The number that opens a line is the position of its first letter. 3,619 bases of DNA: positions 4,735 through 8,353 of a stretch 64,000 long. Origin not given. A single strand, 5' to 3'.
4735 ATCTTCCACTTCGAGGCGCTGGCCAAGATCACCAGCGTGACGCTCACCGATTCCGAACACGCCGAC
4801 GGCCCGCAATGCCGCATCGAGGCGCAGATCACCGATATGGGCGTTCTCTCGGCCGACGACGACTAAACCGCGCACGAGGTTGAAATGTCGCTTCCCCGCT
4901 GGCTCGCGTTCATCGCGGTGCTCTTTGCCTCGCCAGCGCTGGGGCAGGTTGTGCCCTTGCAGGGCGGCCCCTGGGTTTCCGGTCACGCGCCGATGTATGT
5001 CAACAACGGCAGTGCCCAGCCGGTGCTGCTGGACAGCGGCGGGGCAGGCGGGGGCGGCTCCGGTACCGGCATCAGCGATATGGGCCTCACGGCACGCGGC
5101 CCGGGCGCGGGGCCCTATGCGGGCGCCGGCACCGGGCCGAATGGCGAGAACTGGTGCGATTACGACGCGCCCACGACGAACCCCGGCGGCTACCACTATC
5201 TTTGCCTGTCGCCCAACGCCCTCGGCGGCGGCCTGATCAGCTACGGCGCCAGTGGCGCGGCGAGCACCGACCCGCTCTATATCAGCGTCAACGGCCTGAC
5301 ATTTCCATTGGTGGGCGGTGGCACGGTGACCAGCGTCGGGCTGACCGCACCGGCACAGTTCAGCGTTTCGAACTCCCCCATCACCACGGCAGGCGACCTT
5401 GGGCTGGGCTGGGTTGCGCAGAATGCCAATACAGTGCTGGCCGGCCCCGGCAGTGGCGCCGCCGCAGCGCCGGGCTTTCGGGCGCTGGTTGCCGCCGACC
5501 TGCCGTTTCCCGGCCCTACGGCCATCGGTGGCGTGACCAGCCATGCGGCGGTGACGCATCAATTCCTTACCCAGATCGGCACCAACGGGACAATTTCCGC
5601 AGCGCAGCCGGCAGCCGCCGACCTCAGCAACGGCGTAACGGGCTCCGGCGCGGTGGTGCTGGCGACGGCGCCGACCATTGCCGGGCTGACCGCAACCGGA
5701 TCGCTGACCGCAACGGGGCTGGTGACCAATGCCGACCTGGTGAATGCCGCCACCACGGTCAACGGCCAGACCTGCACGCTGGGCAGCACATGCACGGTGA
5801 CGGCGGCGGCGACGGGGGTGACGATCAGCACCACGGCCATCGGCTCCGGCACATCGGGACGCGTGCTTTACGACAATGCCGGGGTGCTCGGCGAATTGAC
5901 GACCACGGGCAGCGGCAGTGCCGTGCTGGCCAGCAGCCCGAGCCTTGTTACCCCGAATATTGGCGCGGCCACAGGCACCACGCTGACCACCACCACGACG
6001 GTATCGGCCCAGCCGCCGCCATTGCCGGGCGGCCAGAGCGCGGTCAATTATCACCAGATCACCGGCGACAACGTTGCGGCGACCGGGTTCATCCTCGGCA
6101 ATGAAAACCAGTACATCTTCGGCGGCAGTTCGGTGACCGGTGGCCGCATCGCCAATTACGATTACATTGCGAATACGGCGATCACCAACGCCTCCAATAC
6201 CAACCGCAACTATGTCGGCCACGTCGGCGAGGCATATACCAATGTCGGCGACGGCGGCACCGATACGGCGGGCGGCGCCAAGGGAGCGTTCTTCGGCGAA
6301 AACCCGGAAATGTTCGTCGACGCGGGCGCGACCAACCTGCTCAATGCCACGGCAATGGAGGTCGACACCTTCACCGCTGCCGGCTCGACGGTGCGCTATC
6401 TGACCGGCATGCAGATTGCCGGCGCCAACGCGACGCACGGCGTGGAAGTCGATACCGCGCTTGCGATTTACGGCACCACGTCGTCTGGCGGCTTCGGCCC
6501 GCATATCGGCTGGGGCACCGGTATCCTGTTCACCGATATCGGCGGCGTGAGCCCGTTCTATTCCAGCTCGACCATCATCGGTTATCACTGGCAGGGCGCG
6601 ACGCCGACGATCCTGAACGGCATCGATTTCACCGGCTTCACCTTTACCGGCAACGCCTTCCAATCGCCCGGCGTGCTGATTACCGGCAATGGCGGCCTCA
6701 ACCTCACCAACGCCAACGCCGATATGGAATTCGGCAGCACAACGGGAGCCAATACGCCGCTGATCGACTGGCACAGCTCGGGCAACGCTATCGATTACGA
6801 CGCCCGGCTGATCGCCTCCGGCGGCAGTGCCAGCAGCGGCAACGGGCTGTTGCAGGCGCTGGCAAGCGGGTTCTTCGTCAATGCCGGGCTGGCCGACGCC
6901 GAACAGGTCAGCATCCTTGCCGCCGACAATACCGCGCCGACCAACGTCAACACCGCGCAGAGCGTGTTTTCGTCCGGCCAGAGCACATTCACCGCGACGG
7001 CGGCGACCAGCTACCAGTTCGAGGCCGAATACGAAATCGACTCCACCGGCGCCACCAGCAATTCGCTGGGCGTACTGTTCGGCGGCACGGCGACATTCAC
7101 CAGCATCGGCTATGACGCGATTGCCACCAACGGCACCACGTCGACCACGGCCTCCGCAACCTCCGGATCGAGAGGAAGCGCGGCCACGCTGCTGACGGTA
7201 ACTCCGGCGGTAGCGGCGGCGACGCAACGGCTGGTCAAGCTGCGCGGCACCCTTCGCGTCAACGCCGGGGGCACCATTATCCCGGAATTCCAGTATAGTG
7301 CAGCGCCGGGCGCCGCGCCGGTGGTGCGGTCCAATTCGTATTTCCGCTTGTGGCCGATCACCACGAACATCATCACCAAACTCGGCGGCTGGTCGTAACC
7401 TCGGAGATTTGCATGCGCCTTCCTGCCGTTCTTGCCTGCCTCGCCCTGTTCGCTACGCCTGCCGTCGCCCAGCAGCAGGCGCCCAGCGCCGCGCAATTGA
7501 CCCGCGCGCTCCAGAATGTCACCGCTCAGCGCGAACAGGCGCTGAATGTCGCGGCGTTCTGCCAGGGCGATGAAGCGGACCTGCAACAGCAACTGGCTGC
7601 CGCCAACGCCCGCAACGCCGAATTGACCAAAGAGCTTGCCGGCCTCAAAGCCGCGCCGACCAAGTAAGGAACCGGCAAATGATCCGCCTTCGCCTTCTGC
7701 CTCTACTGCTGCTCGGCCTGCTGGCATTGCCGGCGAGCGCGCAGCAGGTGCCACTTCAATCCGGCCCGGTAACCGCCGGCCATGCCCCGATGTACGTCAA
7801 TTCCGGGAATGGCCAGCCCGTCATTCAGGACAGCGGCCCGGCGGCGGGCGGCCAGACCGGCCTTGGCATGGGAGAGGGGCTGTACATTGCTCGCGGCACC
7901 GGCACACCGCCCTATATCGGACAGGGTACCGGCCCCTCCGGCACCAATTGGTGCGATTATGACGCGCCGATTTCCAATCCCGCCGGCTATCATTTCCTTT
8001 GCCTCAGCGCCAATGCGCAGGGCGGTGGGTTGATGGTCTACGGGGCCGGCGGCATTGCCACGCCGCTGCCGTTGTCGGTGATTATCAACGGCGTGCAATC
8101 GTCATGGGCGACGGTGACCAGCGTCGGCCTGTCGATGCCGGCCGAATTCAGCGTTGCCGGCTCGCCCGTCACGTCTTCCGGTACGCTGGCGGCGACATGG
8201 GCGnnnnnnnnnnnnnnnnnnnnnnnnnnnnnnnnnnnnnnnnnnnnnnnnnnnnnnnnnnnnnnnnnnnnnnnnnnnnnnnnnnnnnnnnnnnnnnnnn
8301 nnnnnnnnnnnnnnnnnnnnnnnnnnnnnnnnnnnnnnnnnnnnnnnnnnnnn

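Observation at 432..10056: Six proteins inside the virion/fibre block carry canonical Sec signal peptides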

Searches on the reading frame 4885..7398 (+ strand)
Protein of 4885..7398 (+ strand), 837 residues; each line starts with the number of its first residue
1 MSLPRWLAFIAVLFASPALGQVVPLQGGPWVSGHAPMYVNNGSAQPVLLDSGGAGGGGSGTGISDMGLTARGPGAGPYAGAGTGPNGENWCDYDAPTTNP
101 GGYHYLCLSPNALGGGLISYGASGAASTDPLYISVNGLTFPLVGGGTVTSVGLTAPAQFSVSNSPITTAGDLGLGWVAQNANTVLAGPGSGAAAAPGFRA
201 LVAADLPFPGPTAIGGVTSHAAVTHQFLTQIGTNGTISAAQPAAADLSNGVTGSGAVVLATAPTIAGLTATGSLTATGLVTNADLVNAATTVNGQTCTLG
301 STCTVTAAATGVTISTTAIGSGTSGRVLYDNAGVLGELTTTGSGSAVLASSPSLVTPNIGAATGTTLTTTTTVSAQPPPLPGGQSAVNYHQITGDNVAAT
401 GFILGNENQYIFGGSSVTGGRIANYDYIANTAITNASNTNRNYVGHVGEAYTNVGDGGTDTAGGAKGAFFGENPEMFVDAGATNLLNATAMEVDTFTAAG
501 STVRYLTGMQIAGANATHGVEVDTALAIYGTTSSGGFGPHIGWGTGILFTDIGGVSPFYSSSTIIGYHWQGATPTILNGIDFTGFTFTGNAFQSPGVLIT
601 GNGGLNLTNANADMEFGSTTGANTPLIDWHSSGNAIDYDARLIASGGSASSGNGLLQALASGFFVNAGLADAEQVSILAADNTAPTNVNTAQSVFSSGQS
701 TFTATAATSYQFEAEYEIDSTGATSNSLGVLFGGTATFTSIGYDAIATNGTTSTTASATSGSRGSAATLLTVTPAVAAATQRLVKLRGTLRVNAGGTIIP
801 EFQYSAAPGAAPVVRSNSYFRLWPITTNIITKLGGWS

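Call 5: search_protein_families(library=phrogs, proteins=[window:4885-7398:+], max_evalue=0.01)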
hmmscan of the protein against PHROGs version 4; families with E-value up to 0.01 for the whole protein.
window:4885-7398:+ (837 aa): 1 family
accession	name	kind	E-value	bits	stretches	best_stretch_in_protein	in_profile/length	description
phrog_25788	-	tail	8e-13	48.9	1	591-682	365-456/603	tail fiber protein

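Call 6: search_protein_families(library=pfam, proteins=[window:4885-7398:+], max_evalue=0.01)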
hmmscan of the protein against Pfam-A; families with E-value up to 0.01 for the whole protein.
window:4885-7398:+ (837 aa): 0 families

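Call 8: search_dna_similar(query=window:4885-7398:+, collection=phages, mode=protein, max_rows=25)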
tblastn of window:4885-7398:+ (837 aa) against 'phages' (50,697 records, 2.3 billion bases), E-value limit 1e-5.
No match.

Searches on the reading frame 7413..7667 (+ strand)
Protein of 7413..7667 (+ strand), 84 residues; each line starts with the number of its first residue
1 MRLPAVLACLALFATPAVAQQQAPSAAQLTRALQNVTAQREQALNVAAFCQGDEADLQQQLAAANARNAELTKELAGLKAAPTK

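Call 5: search_protein_families(library=phrogs, proteins=[window:7413-7667:+], max_evalue=0.01)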
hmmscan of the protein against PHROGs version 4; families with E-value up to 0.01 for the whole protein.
window:7413-7667:+ (84 aa): 0 families

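Call 6: search_protein_families(library=pfam, proteins=[window:7413-7667:+], max_evalue=0.01)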
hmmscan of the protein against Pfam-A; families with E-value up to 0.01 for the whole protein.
window:7413-7667:+ (84 aa): 1 family
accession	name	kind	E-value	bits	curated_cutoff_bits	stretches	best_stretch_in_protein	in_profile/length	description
PF24922.1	ACBP4_C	-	0.00075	20.2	31.2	1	31-77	6-49/105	Acyl-CoA-binding domain-containing protein 4-6, C-terminal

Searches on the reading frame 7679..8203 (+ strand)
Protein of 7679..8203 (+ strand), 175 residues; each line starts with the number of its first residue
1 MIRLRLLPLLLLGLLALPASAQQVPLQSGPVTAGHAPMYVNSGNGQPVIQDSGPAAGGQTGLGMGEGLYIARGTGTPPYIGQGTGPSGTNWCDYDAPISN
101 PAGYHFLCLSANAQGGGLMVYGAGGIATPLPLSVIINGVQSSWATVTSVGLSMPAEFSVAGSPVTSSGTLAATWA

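Call 38: predict_structure(alignment_id=A1)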
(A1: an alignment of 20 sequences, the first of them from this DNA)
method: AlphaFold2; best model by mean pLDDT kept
length: 175 residues; sequences in the alignment: 20
mean_pLDDT: 63.9   pTM: 0.40
mean pLDDT of the five models: 63.9, 60.0, 59.0, 58.5, 56.7
residues with pLDDT >= 90: 0; 70-90: 68; 50-70: 75; < 50: 32
segments of 3 or more residues with pLDDT < 50: 55-77, 148-151
pLDDT, mean of each block of 10 residues (from residue 1): 80 76 62 64 68 47 37 46 68 67 76 76 80 81 57 52 58 51
secondary structure, 60 per line:
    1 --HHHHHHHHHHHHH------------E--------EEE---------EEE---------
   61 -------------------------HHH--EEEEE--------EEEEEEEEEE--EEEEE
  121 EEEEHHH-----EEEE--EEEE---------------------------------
elements in order: H3-15 E37-39 E49-51 E91-95 E104-113 E116-124 E133-136 E139-142

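Call 49: fold_search(model_id=the predicted structure, library=pdb)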
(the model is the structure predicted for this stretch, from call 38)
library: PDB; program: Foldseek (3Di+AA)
matches with E <= 10: 414; with E <= 0.001: 0
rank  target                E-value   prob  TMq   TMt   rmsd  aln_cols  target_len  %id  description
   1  1hlk_A                6.9e-01  0.25  0.15  0.12   9.0        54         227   13  METALLO-BETA-LACTAMASE FROM BACTEROIDES FRAGILIS IN COMPLEX WITH A TRICYCLIC INHIBITOR (released 2001-11-30)
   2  5hh4_B                7.9e-01  0.21  0.13  0.11   8.8        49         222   10  Crystal structure of metallo-beta-lactamase IMP-1 in complex with a phosphonate-based inhibitor (released 2017-01-18)
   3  5hh4_A                8.4e-01  0.21  0.13  0.11   8.7        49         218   10  Crystal structure of metallo-beta-lactamase IMP-1 in complex with a phosphonate-based inhibitor (released 2017-01-18)
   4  5hh4_D                8.4e-01  0.18  0.13  0.11   8.6        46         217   11  Crystal structure of metallo-beta-lactamase IMP-1 in complex with a phosphonate-based inhibitor (released 2017-01-18)
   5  6zys_B                9.5e-01  0.20  0.13  0.11   8.8        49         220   10  Structure of IMP-1 with 2-Mercaptomethyl-thiazolidine D-syn-1b (released 2021-01-20)
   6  5ev6_B                9.5e-01  0.20  0.13  0.11   8.8        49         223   10  Crystal structure of the native, di-zinc metallo-beta-lactamase IMP-1 (released 2016-06-01)
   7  5ewa_C                9.5e-01  0.18  0.13  0.11   8.9        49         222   10  Crystal structure of the metallo-beta-lactamase IMP-1 in complex with the bisthiazolidine inhibitor L-VC26 (released 2016-06-01)
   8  1a7t_A                1.1e+00  0.20  0.14  0.11   8.4        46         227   15  METALLO-BETA-LACTAMASE WITH MES (released 1998-06-17)
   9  7dtn_A                1.2e+00  0.16  0.13  0.11   8.8        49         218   10  Crystal structure of metallo-beta-lactamase IMP-1 mutant (D120E) in complex with citrate. (released 2021-08-04)
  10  5ev8_C                1.2e+00  0.15  0.13  0.11   8.9        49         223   10  Crystal structure of the metallo-beta-lactamase IMP-1 in complex with the bisthiazolidine inhibitor D-CS319 (released 2016-06-01)
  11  6ltu_A                1.2e+00  0.09  0.12  0.03   9.8        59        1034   15  Crystal structure of Cas12i2 ternary complex with double Mg2+ bound in catalytic pocket (released 2020-10-28)
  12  1wuo_A                1.3e+00  0.09  0.12  0.10   9.5        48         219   12  Crystal structure of metallo-beta-lactamase IMP-1 mutant (D81A) (released 2005-03-29)
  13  9y9l_Z                1.3e+00  0.09  0.09  0.06  13.2        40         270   10  CP at the barbed end with one cofilin on second-to-last subunit (released 2026-03-04)
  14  1dd6_B                1.4e+00  0.14  0.13  0.11   8.6        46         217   11  IMP-1 METALLO BETA-LACTAMASE FROM PSEUDOMONAS AERUGINOSA IN COMPLEX WITH A MERCAPTOCARBOXYLATE INHIBITOR (released 2000-11-08)
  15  6zys_C                1.5e+00  0.14  0.13  0.11   9.0        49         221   10  Structure of IMP-1 with 2-Mercaptomethyl-thiazolidine D-syn-1b (released 2021-01-20)
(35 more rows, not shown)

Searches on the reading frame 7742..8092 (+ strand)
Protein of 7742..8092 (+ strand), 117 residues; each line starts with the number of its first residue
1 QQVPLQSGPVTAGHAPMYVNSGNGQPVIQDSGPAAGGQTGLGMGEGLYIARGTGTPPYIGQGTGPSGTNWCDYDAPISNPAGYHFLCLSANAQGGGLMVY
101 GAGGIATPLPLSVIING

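Call 33: find_related_loci(query=A2, collection=genome_contigs, flank=10000)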
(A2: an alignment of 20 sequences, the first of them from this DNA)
Query A2 (117 aa) in genome_contigs; peptide patterns used: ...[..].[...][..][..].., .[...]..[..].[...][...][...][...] (x = any residue, [..] = any of these).
13 stretches matched a pattern; 3 encode a relative of the query (tblastn E <= 1e-3); 3 distinct loci.
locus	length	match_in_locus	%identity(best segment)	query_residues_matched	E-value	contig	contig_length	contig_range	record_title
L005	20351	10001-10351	66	1-117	6e-46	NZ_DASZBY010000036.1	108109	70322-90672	MAG: Aliidongia sp. isolate SMAG_U6428 k141_25515, whole genome shotgun sequence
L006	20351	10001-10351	66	1-117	4e-41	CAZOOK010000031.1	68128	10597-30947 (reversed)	MAG TPA_asm: uncultured Salinisphaerales bacterium isolate binchicken_co50_365 genome assembly, contig: NODE_377_length_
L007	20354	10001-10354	64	1-117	1e-37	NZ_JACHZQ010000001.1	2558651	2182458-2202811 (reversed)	Rhizobium sp. BK313 Ga0365271_01, whole genome shotgun sequence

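Call 37: search_protein_representatives(alignment_id=A2)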
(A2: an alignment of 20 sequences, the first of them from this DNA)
Query: 20 sequences, 117 profile positions. Proteins with E-value up to 0.001 (for the whole library): 786; up to 1e-10: 595; up to 1e-30: 454. The best 150 are listed.
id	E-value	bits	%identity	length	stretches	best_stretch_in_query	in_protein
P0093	9.5e-54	196.7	-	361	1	1-117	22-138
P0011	7.2e-53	193.9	-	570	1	1-117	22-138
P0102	1.5e-52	192.9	-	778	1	1-117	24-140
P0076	2.2e-52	192.3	-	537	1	1-117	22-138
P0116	3.6e-52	191.6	-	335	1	1-117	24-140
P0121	1.2e-51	189.9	-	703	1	1-117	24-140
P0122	1.4e-51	189.7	-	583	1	1-117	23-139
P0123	2.7e-51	188.8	-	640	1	1-117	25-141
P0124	3.3e-51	188.5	-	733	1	1-117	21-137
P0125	4.7e-51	188.0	-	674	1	1-117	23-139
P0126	4.9e-51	188.0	-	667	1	1-117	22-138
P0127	6.0e-51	187.7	-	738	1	1-117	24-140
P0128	8.6e-51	187.2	-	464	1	1-117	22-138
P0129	9.4e-51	187.1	-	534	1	1-117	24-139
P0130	9.6e-51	187.0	-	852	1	1-117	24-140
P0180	2.9e-47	175.8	-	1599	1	1-117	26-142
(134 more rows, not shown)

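Call 42: find_related_loci(query=A2, collection=viral_contigs, flank=10000)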
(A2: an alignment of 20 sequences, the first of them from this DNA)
Query A2 (117 aa) in viral_contigs; peptide patterns used: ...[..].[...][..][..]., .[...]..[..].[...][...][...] (x = any residue, [..] = any of these).
109 stretches matched a pattern; 91 encode a relative of the query (tblastn E <= 1e-3); the best 80 are kept; 77 distinct loci.
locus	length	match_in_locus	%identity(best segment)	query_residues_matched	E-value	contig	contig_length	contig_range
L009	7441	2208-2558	72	1-117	1e-51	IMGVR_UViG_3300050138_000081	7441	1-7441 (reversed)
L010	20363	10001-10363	64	1-117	2e-46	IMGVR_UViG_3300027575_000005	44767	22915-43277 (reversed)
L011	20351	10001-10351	64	1-117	3e-44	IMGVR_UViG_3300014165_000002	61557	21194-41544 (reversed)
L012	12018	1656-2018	64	1-117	2e-43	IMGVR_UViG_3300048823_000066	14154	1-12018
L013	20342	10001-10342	65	5-117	1e-42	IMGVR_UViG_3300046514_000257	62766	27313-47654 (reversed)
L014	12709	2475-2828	71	1-117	7e-42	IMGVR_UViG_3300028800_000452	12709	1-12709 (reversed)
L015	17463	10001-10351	66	1-117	1e-40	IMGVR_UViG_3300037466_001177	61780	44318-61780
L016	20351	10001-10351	66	1-117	8e-40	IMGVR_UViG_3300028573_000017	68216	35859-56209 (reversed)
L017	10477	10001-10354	61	1-117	8e-40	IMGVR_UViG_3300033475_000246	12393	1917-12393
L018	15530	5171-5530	60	1-117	1e-39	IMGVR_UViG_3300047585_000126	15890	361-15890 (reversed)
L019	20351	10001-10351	59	1-117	1e-39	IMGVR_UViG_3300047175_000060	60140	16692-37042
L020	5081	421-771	57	1-117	5e-39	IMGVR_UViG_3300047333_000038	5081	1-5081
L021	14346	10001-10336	67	5-117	5e-39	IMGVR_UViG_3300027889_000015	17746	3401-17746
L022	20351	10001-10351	60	1-117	6e-38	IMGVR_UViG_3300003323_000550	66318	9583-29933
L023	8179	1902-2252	58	1-117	8e-38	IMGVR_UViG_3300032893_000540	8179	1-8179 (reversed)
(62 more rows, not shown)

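Call 64: search_protein_families(library=pfam, alignment_id=A4, max_evalue=0.001)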
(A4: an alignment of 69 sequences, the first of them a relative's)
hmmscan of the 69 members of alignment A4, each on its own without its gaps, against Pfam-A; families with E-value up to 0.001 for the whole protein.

A. member 1, P0121 (703 aa): 0 families

B. families by the number of members that match (of 69 scanned): 5 families
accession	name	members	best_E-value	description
PF12708.12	Pect-lyase_RHGA_epim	5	7e-08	Rhamnogalacturonase A/epimerase, pectate lyase-like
PF13884.11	Peptidase_S74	4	6.2e-11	Chaperone of endosialidase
PF13229.12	Beta_helix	3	8.3e-07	Right handed beta helix region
PF21722.4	Gly_rich_2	1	1.2e-10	Glycine-rich domain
PF05048.19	NosD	1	3.9e-06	Periplasmic copper-binding protein (NosD)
